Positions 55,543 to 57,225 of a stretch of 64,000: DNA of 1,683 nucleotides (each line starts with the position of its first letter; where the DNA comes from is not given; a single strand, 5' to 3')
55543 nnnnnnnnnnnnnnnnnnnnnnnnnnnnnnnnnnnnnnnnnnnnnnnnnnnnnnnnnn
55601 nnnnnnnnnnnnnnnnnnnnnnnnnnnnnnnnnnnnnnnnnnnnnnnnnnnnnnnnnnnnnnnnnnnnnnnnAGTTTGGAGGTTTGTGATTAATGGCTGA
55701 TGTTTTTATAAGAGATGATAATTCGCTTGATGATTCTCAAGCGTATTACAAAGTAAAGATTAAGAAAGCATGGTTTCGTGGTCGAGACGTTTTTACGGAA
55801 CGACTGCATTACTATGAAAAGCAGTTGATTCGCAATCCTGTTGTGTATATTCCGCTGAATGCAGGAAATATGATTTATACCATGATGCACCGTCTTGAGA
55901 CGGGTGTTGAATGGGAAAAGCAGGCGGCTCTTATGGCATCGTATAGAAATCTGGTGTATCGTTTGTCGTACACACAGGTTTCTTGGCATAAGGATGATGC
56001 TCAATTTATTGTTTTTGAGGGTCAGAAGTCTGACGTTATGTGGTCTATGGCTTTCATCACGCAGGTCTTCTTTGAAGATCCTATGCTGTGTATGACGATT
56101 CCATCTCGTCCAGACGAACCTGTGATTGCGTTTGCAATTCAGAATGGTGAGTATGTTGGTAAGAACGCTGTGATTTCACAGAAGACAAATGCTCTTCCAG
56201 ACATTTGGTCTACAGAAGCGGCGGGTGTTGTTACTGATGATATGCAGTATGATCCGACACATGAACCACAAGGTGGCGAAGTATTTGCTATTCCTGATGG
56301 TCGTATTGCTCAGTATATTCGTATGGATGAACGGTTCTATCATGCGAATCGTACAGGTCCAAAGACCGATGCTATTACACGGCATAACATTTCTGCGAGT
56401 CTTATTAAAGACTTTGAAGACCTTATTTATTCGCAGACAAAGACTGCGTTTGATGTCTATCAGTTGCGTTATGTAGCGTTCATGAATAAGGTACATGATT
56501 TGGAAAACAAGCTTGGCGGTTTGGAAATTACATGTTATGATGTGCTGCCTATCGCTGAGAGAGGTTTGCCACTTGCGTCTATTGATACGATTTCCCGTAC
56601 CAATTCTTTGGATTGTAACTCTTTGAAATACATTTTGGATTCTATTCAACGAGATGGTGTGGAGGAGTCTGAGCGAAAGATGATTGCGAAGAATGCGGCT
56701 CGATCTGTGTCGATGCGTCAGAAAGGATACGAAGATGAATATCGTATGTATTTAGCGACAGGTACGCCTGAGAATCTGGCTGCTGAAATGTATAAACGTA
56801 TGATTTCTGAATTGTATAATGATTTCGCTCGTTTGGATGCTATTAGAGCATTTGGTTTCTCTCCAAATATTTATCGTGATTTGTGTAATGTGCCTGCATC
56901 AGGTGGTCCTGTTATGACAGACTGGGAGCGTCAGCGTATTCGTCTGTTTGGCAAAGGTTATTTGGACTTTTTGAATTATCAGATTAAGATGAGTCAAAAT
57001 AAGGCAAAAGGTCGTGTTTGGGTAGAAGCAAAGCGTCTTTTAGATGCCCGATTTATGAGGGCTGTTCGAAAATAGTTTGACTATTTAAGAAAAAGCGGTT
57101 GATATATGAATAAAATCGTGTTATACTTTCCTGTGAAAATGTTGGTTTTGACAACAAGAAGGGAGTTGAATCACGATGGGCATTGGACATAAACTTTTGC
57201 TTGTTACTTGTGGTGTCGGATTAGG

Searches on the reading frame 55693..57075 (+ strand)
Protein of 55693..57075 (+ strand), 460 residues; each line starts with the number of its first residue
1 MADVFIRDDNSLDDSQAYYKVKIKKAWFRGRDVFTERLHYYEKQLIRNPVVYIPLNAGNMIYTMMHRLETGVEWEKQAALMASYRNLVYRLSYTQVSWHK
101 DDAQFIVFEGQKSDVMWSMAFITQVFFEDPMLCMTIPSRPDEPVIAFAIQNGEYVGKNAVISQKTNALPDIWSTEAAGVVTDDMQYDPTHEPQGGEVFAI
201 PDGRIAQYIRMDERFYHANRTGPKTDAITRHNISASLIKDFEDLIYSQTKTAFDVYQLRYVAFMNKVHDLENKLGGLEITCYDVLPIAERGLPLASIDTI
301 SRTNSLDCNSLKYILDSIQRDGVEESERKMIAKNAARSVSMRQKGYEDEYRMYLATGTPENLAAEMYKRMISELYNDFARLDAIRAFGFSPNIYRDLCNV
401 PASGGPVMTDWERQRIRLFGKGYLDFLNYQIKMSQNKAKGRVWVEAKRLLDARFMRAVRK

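Call 6: search_protein_families(library=pfam, proteins=[window:55693-57075:+], max_evalue=0.01)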
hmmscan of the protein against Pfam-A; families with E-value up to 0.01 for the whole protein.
window:55693-57075:+ (460 aa): 0 families

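Call 7: search_protein_families(library=ncbifam, proteins=[window:55693-57075:+], max_evalue=0.01)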
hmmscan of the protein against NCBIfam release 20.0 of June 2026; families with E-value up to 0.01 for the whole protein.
window:55693-57075:+ (460 aa): 0 families

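Call 29: search_dna_similar(query=window:55693-57075:+, collection=plasmids, mode=protein, max_rows=20)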
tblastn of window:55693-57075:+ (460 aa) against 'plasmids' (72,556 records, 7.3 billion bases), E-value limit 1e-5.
No match.

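Call 30: search_dna_similar(query=window:55693-57075:+, collection=phages, mode=protein, max_rows=20)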
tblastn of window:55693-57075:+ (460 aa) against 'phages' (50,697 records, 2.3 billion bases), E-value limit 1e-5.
No match.

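Call 32: find_related_loci(query=A1, collection=genome_contigs, flank=10000)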
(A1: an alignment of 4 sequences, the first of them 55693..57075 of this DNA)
Query A1 (460 aa) in genome_contigs; peptide patterns used: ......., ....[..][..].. (x = any residue, [..] = any of these).
147 stretches matched a pattern, but none encodes a relative of the query by tblastn (E <= 1e-3).

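Call 33: find_related_loci(query=A1, collection=viral_contigs, flank=10000)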
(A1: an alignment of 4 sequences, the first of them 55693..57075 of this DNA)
Query A1 (460 aa) in viral_contigs; peptide patterns used: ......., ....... (x = any residue, [..] = any of these).
15 stretches matched a pattern, but none encodes a relative of the query by tblastn (E <= 1e-3).

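Call 79: search_protein_families(library=phrogs, proteins=[window:55693-57075:+], max_evalue=0.001)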
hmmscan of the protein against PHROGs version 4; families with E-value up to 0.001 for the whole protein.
window:55693-57075:+ (460 aa): 0 families

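Call 87: find_homologous_proteins(query=A1, max_evalue=0.00001)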
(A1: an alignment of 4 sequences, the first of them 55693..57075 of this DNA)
Query A1 (4 sequences) (460 aa, profile of the alignment): 77 proteins with E <= 0.00001 among 5159 candidates.
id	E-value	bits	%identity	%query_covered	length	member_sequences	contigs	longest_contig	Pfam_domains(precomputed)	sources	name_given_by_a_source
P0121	0.0e+0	1010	75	100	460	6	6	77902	-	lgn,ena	-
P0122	8.4e-298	1005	76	100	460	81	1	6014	-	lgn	-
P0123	4.6e-294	993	72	100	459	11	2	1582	-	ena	-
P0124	5.1e-293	990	99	100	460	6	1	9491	-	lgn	-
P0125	1.4e-275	932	75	100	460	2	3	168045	-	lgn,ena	-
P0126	4.9e-275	930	71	100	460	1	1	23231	-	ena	-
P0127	4.6e-256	868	70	100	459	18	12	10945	-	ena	-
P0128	2.8e-254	862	71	97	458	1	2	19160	-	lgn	-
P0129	4.1e-250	848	69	99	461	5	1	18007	-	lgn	-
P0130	1.9e-240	816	66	99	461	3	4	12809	-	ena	-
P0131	1.5e-237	807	66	99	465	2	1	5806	-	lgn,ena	-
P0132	5.7e-234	795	63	100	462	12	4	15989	-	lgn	-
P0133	2.2e-200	684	68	75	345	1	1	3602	-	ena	-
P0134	5.8e-197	673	53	100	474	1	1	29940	-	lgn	-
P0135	3.0e-172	592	50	97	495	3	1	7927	-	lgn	-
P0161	7.0e-146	505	48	95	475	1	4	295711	-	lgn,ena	-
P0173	5.6e-140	485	46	94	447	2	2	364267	-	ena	-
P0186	2.0e-130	454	45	94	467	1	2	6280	-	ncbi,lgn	-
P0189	6.5e-129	449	44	96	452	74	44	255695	-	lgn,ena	-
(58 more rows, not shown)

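Call 88: find_encoding_contigs(protein=P0189, flank=10000, max_places=1)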
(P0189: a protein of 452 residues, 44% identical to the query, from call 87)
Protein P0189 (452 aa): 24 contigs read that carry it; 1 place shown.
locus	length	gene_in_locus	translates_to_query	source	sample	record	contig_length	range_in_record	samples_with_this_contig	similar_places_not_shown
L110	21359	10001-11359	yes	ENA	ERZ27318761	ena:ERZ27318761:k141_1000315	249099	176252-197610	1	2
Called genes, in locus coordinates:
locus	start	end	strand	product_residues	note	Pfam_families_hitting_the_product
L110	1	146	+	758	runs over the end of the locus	-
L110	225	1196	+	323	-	-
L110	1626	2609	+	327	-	-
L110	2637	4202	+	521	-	PF02534:T4SS-DNA_transf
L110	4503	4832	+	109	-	-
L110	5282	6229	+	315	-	-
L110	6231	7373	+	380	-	-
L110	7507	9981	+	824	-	PF14490:HHH_RecD2 (weak), PF01443:Viral_helicase1 (faint), PF05127:NAT10_TcmA_helicase (weak), PF13086:AAA_11 (faint), PF13245:AAA_19, PF13604:AAA_30, PF18335:SH3_13, PF13538:UvrD_C_2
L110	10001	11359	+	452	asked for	-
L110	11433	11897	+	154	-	-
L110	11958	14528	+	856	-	PF20720:nSTAND3 (faint), PF05496:RuvB_N (faint), PF00005:ABC_tran (faint), PF01078:Mg_chelatase (faint), PF00004:AAA, PF17866:AAA_lid_6, PF00004:AAA, PF17866:AAA_lid_6, +6 more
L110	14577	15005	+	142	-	PF02810:SEC-C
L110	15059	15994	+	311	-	-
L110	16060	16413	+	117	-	-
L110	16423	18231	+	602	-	PF00075:RNase_H, PF13456:RVT_3 (faint), PF09903:DUF2130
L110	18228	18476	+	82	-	-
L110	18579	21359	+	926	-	-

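Call 89: find_encoding_contigs(protein=P0173, flank=10000, max_places=1)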
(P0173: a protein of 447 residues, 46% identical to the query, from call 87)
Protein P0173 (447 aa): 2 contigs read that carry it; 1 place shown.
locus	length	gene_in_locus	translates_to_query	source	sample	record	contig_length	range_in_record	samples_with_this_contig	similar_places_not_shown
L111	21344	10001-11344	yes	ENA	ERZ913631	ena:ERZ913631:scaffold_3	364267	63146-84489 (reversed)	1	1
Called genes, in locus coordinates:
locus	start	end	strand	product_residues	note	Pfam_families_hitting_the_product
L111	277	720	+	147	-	-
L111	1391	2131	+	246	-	PF04402:SIMPL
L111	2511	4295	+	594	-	PF05265:DUF723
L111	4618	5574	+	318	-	PF02534:T4SS-DNA_transf (weak), PF12696:TraG-D_C (weak)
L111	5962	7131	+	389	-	-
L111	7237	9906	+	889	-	PF23139:OB_YrrC (faint), PF13086:AAA_11 (faint), PF13245:AAA_19, PF13604:AAA_30, PF18335:SH3_13 (weak), PF13538:UvrD_C_2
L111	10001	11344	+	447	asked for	-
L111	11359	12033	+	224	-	PF01316:Arg_repressor, PF16902:FokI_D3 (faint), PF01316:Arg_repressor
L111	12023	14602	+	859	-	PF05496:RuvB_N (weak), PF05673:DUF815 (faint), PF00005:ABC_tran (faint), PF01078:Mg_chelatase (faint), PF00004:AAA, PF17866:AAA_lid_6, PF00004:AAA, PF17866:AAA_lid_6, +7 more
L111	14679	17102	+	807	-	PF07517:SecA_DEAD, PF01043:SecA_PP_bind, PF21090:P-loop_SecA, PF07516:SecA_SW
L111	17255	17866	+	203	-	-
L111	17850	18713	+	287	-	-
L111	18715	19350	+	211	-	-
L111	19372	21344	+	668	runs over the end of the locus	PF18013:Phage_lysozyme2 (faint)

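Call 90: find_encoding_contigs(protein=P0161, flank=10000, max_places=1)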
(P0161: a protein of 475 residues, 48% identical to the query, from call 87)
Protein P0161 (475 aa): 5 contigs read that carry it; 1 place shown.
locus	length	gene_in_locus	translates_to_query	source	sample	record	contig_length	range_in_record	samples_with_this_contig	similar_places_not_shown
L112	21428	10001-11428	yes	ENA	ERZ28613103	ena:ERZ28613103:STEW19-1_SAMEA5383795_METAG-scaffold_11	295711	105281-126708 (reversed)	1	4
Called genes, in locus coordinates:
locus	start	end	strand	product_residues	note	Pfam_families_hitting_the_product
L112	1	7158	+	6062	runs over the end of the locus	PF05257:CHAP, PF03382:DUF285, PF13306:LRR_5 (weak), PF09479:Flg_new, PF17802:SpaA (weak), PF05738:Cna_B, PF17802:SpaA, PF24547:DUF7601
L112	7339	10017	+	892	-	PF01443:Viral_helicase1 (faint), PF13245:AAA_19, PF13604:AAA_30, PF18335:SH3_13 (faint), PF13538:UvrD_C_2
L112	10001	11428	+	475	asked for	-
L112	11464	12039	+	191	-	PF01316:Arg_repressor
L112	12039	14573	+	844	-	PF05496:RuvB_N (faint), PF13191:AAA_16 (faint), PF00004:AAA, PF00005:ABC_tran (faint), PF01078:Mg_chelatase (faint), PF17866:AAA_lid_6, PF00004:AAA, PF17866:AAA_lid_6, +6 more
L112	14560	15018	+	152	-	-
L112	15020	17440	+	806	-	PF07517:SecA_DEAD, PF01043:SecA_PP_bind, PF21090:P-loop_SecA, PF07516:SecA_SW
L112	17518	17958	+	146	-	-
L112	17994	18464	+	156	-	PF18936:DUF5684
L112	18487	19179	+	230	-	-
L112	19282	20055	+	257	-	-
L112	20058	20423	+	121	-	-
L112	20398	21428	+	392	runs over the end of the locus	PF08823:PG_binding_2 (faint), PF01471:PG_binding_1, PF03734:YkuD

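Call 92: list_cluster_members(proteins=[P0186, P0189, P0011, window:60635-63064:+])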
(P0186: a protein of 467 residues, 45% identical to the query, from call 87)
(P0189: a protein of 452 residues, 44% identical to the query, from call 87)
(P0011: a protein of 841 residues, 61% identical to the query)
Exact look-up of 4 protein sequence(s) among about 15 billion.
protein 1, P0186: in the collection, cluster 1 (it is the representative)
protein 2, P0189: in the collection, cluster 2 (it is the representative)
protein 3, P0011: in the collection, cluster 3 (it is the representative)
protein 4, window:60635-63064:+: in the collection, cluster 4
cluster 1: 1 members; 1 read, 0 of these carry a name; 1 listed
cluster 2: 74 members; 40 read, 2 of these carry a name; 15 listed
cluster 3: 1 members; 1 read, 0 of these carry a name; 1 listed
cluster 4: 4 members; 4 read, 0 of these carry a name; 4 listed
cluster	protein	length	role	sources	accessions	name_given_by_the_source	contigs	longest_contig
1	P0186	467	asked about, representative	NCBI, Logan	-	-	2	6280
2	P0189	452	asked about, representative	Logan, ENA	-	-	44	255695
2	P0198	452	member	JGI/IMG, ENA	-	hypothetical protein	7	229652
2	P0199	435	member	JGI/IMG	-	hypothetical protein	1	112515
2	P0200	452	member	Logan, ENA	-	-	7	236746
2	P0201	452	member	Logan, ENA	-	-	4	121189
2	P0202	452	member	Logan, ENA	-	-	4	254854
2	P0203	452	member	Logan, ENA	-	-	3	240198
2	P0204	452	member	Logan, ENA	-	-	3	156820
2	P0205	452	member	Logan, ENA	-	-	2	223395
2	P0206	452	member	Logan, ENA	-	-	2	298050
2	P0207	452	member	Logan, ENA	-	-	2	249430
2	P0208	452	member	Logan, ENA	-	-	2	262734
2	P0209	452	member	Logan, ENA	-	-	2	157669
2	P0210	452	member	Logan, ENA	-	-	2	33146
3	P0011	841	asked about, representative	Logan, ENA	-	-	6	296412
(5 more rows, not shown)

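Call 93: find_encoding_contigs(protein=P0186, flank=10000, max_places=2)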
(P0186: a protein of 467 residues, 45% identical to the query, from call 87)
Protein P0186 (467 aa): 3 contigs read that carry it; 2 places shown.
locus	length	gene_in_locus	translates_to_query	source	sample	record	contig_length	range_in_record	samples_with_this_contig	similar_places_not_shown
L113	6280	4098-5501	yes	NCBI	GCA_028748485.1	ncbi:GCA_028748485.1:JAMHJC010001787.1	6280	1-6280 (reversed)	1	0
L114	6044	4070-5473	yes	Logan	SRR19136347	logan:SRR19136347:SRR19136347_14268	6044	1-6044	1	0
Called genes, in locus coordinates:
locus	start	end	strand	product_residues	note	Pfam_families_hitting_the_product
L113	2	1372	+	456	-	?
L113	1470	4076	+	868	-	PF14490:HHH_RecD2 (faint), PF13086:AAA_11 (weak), PF13245:AAA_19, PF13604:AAA_30, PF01443:Viral_helicase1 (faint), PF18335:SH3_13 (weak), PF13538:UvrD_C_2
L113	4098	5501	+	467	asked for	-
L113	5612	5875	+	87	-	-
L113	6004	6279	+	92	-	?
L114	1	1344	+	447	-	?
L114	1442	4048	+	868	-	PF14490:HHH_RecD2 (faint), PF13086:AAA_11 (weak), PF13245:AAA_19, PF13604:AAA_30, PF01443:Viral_helicase1 (faint), PF18335:SH3_13 (weak), PF13538:UvrD_C_2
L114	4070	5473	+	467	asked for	-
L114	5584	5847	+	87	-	-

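Call 94: search_protein_families(library=padloc, proteins=[window:55693-57075:+], max_evalue=0.001)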
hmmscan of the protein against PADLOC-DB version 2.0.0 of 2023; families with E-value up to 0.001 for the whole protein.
window:55693-57075:+ (460 aa): 0 families
